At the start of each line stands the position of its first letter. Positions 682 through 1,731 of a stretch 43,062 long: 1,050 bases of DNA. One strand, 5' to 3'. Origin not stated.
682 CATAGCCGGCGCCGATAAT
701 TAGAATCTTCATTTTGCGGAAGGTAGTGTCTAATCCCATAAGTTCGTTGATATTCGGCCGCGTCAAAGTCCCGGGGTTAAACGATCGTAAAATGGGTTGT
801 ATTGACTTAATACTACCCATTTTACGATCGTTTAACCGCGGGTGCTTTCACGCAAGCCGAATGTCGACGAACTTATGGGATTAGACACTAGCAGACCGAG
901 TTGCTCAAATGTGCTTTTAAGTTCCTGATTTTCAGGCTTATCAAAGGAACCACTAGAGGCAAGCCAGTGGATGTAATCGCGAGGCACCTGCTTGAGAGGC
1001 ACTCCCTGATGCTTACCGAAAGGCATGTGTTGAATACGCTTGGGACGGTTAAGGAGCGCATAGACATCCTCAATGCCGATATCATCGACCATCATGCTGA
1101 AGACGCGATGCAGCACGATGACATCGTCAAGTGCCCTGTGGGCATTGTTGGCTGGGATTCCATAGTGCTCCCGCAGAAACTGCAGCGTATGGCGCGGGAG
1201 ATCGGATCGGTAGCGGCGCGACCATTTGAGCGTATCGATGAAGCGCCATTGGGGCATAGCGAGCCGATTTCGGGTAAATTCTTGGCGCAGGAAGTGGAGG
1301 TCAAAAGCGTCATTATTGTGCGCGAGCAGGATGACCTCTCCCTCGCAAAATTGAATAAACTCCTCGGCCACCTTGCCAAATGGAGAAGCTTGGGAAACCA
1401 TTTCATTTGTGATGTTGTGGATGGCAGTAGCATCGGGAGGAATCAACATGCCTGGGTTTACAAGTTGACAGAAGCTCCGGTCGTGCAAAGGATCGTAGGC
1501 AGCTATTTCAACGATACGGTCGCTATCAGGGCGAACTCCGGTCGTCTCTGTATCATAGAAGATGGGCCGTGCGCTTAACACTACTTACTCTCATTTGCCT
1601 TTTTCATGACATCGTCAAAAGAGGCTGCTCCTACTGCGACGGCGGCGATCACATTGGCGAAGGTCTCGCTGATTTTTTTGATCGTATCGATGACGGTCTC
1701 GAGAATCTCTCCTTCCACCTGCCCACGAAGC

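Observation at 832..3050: csrA translationally coupled to a T3SS-chaperone-fold gene inside a five-gene overlapping operon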

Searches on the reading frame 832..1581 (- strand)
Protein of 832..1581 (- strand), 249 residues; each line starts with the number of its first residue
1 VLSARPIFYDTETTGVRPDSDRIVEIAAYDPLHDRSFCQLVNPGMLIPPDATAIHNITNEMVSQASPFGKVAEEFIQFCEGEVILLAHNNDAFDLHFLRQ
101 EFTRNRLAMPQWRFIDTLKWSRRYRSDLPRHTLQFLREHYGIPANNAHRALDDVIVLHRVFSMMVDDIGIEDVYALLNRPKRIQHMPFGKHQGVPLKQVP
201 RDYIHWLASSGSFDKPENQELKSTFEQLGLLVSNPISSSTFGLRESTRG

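Call 3: search_protein_families(library=pfam, proteins=[window:832-1581:-], max_evalue=0.1)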
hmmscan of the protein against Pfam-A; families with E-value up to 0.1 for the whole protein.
window:832-1581:- (249 aa): 4 families
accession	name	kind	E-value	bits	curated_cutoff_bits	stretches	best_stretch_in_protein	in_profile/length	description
PF00929.31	RNase_T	-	1.9e-32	113.5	24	1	7-161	1-164/164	Exonuclease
PF12843.12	QSregVF_b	-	9e-09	35.5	22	1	184-214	11-40/66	Putative quorum-sensing-regulated virulence factor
PF16473.11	Rv2179c-like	-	4.5e-06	26.9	27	1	7-163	3-175/177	3'-5' exoribonuclease Rv2179c-like domain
PF13482.12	RNase_H_2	-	1.2e-05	25.8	22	1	7-141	1-114/165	RNase_H superfamily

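Call 4: search_protein_families(library=ncbifam, proteins=[window:832-1581:-], max_evalue=0.1)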
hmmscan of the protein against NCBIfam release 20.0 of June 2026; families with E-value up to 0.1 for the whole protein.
window:832-1581:- (249 aa): 31 families (the best 25 are shown)
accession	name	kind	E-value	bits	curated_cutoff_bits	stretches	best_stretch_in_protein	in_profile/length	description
NF004963.0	PRK06309.1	equivalog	2.5e-103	344.7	245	1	5-230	3-230/232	DNA polymerase III subunit epsilon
NF004964.0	PRK06310.1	equivalog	2e-35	122.4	236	1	8-215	11-221/250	DNA polymerase III subunit epsilon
NF001688.0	PRK00448.1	equivalog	1.2e-30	105.9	873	1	7-173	426-593/1445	PolC-type DNA polymerase III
NF005289.0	PRK06807.1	equivalog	3.2e-30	105.4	335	1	9-162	13-166/313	3'-5' exonuclease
NF005906.0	PRK07883.1-4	equivalog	5e-30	104.4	495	1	8-178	10-185/563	DEDD exonuclease domain-containing protein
TIGR01405.1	polC_Gram_pos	equivalog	1.3e-29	102.6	1043.45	1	7-175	192-361/1211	DNA polymerase III subunit alpha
NF005905.0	PRK07883.1-3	equivalog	2.9e-29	102.1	508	1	9-178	29-201/581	DEDD exonuclease domain-containing protein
NF005907.0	PRK07883.1-5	equivalog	1.4e-27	96.4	454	1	9-164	33-195/584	DEDD exonuclease domain-containing protein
NF004719.0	PRK06063.1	equivalog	3.2e-27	95.3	389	1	10-175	22-187/331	DEDDh family exonuclease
NF004316.1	PRK05711.1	equivalog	3e-23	82.7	196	1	5-165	2-170/234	DNA polymerase III subunit epsilon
TIGR01406.1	dnaQ_proteo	equivalog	9.2e-23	81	222.7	1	5-165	1-169/231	DNA polymerase III subunit epsilon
NF005981.0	PRK08074.1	equivalog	2.6e-22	78.7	789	1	7-168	6-169/931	ATP-dependent DNA helicase DinG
TIGR00573.1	dnaq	subfamily_domain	2.3e-21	76.3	71.5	1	9-167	12-176/217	exonuclease, DNA polymerase III, epsilon subunit family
NF005836.0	PRK07740.1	equivalog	7.6e-20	71.4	261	1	7-171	62-229/244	hypothetical protein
TIGR01407.1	dinG_rel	hypoth_equivalog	3.4e-19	68.6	547.7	1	10-154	6-151/889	putative DnaQ family exonuclease/DinG family helicase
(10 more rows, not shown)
